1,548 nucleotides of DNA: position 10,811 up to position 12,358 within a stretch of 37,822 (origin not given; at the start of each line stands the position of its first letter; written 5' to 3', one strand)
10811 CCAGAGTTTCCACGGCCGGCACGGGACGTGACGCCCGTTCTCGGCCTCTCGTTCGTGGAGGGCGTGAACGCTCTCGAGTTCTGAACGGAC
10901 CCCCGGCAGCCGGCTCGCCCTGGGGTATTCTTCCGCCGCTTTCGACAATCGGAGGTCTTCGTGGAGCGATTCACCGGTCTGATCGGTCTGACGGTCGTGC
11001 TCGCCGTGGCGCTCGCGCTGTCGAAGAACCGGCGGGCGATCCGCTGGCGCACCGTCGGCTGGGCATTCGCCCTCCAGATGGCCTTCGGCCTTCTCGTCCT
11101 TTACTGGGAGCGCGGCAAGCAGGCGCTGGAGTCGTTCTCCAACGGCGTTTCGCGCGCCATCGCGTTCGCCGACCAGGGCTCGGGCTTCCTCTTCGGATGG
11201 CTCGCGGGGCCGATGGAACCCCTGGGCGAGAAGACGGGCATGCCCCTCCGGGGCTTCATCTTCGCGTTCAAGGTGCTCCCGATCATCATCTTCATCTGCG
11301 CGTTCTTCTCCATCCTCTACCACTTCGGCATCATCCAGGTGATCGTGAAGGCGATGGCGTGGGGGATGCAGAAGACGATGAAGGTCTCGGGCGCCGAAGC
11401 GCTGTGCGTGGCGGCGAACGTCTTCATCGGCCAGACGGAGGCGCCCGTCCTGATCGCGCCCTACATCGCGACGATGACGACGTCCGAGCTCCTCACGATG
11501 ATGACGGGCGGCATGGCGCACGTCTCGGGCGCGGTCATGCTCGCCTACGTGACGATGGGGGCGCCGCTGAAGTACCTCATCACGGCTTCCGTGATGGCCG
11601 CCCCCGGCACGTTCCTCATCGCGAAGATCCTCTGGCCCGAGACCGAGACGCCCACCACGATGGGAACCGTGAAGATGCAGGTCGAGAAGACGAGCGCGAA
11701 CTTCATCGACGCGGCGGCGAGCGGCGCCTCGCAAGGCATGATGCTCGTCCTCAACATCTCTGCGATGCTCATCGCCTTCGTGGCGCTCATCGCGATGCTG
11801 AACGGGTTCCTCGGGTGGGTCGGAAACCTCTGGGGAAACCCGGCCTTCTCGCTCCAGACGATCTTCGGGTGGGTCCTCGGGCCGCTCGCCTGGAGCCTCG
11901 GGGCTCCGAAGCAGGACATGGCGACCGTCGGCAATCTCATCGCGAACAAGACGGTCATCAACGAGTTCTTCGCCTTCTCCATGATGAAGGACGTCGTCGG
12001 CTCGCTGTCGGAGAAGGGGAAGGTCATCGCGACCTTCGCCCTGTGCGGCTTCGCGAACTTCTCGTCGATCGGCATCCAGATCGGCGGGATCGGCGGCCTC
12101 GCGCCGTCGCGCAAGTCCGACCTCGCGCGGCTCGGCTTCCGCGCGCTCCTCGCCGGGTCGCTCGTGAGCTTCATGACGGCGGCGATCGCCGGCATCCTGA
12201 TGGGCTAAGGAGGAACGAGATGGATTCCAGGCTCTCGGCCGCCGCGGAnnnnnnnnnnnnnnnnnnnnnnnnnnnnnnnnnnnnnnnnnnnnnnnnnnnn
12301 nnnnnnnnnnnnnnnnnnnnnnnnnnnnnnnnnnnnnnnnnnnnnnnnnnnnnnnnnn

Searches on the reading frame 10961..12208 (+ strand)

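Call 14: search_protein_families(library=pfam, proteins=[window:10961-12208:+], max_evalue=0.001)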
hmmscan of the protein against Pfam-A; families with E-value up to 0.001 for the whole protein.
window:10961-12208:+ (415 aa): 3 families
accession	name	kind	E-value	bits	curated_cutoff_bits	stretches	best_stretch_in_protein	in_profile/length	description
PF07662.18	Nucleos_tra2_C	-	4.2e-78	262.3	32.3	1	205-411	1-213/213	Na+ dependent nucleoside transporter C-terminus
PF01773.25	Nucleos_tra2_N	-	2.8e-24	85.9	27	1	8-80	1-73/74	Na+ dependent nucleoside transporter N-terminus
PF07670.19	Gate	-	1.8e-15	57.7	29.6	1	102-201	1-102/104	Nucleoside recognition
